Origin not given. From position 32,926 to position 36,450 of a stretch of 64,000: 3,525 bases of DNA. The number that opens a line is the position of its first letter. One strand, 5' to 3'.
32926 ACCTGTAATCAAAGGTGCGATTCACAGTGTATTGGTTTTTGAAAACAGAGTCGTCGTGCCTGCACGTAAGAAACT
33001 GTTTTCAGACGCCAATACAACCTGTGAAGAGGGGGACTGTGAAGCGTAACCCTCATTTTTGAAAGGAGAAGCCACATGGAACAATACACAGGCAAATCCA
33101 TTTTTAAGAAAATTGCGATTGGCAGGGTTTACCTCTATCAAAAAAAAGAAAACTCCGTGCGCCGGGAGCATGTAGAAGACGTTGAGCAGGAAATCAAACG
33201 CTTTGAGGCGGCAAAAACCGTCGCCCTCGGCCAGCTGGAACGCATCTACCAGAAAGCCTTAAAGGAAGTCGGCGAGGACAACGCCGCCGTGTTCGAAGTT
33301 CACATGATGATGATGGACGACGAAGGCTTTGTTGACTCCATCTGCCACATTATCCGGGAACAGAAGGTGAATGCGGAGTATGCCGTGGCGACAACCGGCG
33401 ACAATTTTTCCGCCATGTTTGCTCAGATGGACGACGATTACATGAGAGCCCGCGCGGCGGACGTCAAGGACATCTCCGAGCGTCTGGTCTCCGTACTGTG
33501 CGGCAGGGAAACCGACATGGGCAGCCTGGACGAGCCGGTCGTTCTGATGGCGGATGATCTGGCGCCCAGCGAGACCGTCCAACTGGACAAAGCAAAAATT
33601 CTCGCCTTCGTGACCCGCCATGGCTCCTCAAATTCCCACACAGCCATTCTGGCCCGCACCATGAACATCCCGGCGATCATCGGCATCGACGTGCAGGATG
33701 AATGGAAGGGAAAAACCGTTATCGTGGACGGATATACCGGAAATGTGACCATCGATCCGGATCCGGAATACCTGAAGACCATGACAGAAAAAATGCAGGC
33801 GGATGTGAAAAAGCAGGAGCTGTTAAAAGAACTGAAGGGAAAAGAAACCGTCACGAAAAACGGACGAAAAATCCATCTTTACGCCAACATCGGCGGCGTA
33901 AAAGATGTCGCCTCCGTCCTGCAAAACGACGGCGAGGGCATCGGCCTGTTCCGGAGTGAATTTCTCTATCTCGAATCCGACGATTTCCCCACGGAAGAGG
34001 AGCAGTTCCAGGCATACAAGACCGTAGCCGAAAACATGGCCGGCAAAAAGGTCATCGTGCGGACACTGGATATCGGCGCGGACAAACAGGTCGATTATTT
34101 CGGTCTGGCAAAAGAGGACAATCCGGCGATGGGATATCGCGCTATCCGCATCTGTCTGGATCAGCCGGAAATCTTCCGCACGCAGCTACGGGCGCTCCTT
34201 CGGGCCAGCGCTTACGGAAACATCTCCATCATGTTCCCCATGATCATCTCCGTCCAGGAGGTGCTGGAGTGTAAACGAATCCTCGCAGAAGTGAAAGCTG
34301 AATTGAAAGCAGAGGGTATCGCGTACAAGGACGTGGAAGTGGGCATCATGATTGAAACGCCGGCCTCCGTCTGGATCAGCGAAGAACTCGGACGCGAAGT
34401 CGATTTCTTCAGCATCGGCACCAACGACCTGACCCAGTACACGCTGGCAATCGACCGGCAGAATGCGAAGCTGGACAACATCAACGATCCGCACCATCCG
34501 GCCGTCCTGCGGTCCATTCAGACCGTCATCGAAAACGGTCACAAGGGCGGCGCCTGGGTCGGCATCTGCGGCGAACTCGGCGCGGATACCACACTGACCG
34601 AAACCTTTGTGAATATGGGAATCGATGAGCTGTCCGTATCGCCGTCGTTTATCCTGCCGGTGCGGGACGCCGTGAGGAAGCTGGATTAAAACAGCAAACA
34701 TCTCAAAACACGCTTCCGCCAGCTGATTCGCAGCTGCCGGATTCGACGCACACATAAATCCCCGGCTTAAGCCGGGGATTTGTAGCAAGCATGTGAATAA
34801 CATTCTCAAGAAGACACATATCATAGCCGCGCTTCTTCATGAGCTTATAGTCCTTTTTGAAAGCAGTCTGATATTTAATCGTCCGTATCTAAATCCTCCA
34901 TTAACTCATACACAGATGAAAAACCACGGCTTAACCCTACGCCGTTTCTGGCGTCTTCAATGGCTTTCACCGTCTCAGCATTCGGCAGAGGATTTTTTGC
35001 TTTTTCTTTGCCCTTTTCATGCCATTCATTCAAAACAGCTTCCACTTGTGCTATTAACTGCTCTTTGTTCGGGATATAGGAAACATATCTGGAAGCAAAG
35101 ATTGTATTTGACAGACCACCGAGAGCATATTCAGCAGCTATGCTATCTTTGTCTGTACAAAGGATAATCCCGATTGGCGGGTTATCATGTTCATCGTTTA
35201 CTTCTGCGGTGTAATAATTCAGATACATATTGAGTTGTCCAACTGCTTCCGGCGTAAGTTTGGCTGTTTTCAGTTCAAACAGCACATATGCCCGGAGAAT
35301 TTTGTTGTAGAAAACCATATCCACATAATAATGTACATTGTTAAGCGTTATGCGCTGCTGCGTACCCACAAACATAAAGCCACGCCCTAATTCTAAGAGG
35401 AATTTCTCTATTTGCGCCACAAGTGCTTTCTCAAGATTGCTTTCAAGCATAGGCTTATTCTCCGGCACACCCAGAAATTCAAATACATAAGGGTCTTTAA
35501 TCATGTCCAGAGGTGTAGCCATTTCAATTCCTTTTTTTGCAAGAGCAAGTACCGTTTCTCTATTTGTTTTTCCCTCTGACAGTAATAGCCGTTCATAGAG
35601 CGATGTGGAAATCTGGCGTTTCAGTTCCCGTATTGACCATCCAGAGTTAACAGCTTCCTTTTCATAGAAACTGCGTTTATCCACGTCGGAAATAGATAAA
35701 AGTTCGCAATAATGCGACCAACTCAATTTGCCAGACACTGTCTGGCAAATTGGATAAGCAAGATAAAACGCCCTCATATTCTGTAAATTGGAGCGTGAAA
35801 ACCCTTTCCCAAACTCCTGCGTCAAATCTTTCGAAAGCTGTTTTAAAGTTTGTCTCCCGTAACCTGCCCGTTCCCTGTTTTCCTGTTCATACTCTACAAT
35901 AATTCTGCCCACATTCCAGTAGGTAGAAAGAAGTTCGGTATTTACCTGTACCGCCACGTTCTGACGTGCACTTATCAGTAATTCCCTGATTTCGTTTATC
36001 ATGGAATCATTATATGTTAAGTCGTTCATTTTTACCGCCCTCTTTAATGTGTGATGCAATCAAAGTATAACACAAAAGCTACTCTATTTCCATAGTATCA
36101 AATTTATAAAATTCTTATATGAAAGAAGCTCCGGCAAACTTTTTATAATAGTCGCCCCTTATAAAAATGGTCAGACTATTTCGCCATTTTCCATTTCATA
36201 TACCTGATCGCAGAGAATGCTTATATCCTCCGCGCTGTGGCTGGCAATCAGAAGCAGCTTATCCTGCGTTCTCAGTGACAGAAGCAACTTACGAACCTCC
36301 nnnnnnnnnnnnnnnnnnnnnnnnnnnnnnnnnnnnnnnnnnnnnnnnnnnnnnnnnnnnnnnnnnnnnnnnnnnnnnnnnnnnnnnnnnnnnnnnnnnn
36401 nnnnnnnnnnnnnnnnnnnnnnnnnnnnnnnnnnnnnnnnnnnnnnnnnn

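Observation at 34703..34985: Fossil DinJ-YafQ module: antitoxin tail fused to YhcG, toxin decapitated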

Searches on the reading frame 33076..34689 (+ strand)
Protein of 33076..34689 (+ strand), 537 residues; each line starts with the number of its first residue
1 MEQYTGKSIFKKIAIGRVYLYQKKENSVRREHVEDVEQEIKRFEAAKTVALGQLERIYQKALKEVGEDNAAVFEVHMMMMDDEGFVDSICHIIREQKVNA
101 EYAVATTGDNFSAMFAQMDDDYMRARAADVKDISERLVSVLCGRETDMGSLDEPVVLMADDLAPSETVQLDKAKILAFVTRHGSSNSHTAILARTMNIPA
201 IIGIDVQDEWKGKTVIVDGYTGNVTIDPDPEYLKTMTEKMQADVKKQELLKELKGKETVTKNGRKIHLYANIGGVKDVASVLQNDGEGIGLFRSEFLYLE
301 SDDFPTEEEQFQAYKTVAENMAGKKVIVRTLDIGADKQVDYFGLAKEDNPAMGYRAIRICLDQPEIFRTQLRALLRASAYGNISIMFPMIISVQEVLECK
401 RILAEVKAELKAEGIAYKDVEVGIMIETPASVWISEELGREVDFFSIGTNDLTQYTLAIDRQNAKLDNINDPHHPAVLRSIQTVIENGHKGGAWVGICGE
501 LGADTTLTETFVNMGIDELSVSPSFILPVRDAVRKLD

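Call 23: find_encoding_contigs(protein=window:33076-34689:+, flank=5000, max_places=10)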
Protein window:33076-34689:+ (537 aa): 1 contig read that carries it; 1 place shown.
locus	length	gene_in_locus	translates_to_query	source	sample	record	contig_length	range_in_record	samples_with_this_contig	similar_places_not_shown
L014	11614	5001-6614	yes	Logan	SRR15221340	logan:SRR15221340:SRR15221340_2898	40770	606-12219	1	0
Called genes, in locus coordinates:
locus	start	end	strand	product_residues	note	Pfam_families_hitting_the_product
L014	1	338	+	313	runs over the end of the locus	?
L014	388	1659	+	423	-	PF08240:ADH_N, PF00107:ADH_zinc_N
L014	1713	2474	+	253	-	PF08220:HTH_DeoR, PF00455:DeoRC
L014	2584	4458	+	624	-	PF02378:PTS_EIIC, PF02302:PTS_IIB, PF00359:PTS_EIIA_2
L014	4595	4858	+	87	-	PF00381:PTS-HPr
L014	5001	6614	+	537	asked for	PF05524:PEP-utilisers_N, PF00391:PEP-utilizers, PF02896:PEP-utilizers_C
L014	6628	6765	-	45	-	-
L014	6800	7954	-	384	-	PF17761:DUF1016_N, PF06250:YhcG_C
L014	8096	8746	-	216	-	PF00005:ABC_tran, PF13304:AAA_21 (faint)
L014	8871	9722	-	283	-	-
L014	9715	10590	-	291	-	-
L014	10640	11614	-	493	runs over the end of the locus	-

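Call 26: find_related_loci(query=window:33076-34686:+, collection=genome_contigs, flank=6000)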
Query window:33076-34686:+ (537 aa) in genome_contigs; peptide patterns used: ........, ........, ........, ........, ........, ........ (x = any residue, [..] = any of these).
600 stretches matched a pattern (row limit reached: there are more); 595 encode a relative of the query (tblastn E <= 1e-3); the best 80 are kept; 80 distinct loci.
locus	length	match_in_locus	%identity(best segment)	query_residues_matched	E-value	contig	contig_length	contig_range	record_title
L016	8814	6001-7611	97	1-537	0e+0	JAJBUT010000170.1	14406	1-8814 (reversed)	MAG: Lachnospiraceae bacterium isolate U_127035 U_127035=NODE_368_length_14406_cov_9.185144, whole genome shotgun sequen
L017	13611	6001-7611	81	1-537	0e+0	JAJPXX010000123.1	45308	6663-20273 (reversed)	MAG: Lachnospiraceae bacterium isolate AH.14_3 NODE_76_length_45308_cov_8.134533, whole genome shotgun sequence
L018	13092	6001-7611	80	1-537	0e+0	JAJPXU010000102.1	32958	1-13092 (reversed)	MAG: Lachnospiraceae bacterium isolate AH.13_8 NODE_158_length_32958_cov_10.099626, whole genome shotgun sequence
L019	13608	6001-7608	80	1-536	0e+0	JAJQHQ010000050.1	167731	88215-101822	MAG: Lachnospiraceae bacterium isolate U.6_1 NODE_11_length_167731_cov_21.172112, whole genome shotgun sequence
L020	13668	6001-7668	78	1-536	0e+0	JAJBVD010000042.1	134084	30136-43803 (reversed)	MAG: Clostridiales bacterium isolate U_127075 U_127075=NODE_15_length_134084_cov_49.407009, whole genome shotgun sequenc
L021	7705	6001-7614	76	1-537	0e+0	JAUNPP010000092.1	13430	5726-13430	MAG: Lachnospiraceae bacterium isolate S36M_St_33 NODE_2773_length_13430_cov_25.166430, whole genome shotgun sequence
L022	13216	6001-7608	75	1-536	0e+0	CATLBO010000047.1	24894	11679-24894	MAG TPA_asm: uncultured Hungatella sp. isolate MGG05667_1680015442 genome assembly, contig: ERR3199558_1835, whole genom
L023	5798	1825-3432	75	1-536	0e+0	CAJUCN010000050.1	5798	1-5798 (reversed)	MAG TPA_asm: uncultured Lachnospiraceae bacterium isolate MGBC129275 genome assembly, contig: MGBC129275.50, whole genom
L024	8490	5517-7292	67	1-537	0e+0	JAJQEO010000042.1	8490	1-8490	MAG: Lachnospiraceae bacterium isolate MI.9_6 NODE_709_length_8490_cov_21.814582, whole genome shotgun sequence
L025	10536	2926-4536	71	1-537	0e+0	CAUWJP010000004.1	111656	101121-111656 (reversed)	MAG: uncultured Sellimonas sp. isolate SRS17165235__bin36 genome assembly, contig: SRS17165235_NODE_55_length_111656_cov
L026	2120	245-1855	70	1-537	0e+0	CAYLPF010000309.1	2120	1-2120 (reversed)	MAG TPA_asm: uncultured Lachnospiraceae bacterium isolate SRP222994_co1_262 genome assembly, contig: NODE_87218_length_2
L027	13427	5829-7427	71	6-537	0e+0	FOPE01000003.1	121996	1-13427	Lachnospiraceae bacterium C7 genome assembly, contig: Ga0007612_103, whole genome shotgun sequence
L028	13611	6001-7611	70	1-537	0e+0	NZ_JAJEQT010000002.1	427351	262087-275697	Coprococcus hominis (ex Arizal et al. 2022) strain CLA-AA-H212 NODE_2_length_427351_cov_36.289770, whole genome shotgun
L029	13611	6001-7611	70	1-537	0e+0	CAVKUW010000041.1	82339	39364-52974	Butyricicoccaceae bacterium isolate G02637-L1_cleanbin_000017 genome assembly, contig: Spades_G02637-L1_contig_71, whole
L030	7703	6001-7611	69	1-537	0e+0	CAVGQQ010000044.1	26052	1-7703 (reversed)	bacterium isolate H07613-L1_cleanbin_000006 genome assembly, contig: Spades_H07613-L1_contig_674, whole genome shotgun s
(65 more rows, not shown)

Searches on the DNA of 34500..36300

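Call 83: search_rna_families(source=window, start=34500, end=36300, threshold=evalue, max_evalue=1)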
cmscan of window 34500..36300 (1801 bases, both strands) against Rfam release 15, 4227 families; matches with E-value up to 1: 1.
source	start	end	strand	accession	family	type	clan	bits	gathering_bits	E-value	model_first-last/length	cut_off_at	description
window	34749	34783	+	RF02621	BSnc120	Gene; sRNA;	-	20.4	114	0.2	36-70/88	no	Brucella sRNA 120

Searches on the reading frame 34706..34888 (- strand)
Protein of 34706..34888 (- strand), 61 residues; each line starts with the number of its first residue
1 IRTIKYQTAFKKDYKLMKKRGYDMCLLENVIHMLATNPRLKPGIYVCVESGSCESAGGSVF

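Call 4: search_protein_families(library=pfam, proteins=[window:34706-34888:-], max_evalue=10)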
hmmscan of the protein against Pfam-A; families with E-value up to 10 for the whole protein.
seq(61 aa): 1 family
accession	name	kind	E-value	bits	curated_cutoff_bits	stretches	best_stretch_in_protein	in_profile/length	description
PF15738.11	YafQ_toxin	-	5.2e-08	33.5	30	1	2-42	1-41/88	Bacterial toxin of type II toxin-antitoxin system, YafQ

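Call 5: search_protein_families(library=ncbifam, proteins=[window:34706-34888:-], max_evalue=10)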
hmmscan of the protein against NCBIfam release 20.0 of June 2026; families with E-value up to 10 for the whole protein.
seq(61 aa): 2 families
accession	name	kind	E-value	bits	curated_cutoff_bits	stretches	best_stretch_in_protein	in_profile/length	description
TIGR02385.1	RelE_StbE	subfamily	0.0022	18.4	27.9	1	4-41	2-39/88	type II toxin-antitoxin system mRNA interferase toxin, RelE/StbE family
TIGR00053.1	TIGR00053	subfamily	0.013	16.1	87.25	1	2-38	2-40/92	YafQ family addiction module toxin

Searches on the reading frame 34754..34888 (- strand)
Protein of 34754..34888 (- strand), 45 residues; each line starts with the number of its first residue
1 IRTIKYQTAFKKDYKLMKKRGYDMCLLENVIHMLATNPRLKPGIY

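Call 9: find_homologous_proteins(query=window:34754-34888:-, max_evalue=10)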
Query seq(45 aa) (45 aa): 1 proteins with E <= 10 among 1 candidates.
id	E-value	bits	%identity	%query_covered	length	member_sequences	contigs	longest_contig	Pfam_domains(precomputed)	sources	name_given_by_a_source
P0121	9.9e-11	58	100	64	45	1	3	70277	-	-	-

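Call 10: find_encoding_contigs(protein=P0121, flank=6000, max_places=6)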
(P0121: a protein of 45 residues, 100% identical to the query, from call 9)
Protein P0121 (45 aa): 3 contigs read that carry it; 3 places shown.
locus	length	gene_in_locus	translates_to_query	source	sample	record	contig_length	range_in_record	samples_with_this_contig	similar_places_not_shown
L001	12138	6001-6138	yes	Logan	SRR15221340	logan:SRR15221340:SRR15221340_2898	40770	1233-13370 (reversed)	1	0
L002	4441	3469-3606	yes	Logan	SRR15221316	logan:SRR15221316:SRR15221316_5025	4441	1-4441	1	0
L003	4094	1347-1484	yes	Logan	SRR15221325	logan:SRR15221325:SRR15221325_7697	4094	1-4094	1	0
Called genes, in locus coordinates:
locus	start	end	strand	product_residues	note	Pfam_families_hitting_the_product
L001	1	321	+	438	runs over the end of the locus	-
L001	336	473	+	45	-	-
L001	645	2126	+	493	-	-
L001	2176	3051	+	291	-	-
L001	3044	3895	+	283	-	-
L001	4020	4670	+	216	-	PF00005:ABC_tran, PF13304:AAA_21 (faint)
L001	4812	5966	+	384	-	PF17761:DUF1016_N, PF06250:YhcG_C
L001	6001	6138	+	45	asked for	-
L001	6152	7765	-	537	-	PF05524:PEP-utilisers_N, PF00391:PEP-utilizers, PF02896:PEP-utilizers_C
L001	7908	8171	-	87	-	PF00381:PTS-HPr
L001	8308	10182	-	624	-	PF02378:PTS_EIIC, PF02302:PTS_IIB, PF00359:PTS_EIIA_2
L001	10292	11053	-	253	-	PF08220:HTH_DeoR, PF00455:DeoRC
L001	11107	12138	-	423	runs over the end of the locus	PF08240:ADH_N, PF00107:ADH_zinc_N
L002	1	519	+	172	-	?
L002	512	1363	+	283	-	-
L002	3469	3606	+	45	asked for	-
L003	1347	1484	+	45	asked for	-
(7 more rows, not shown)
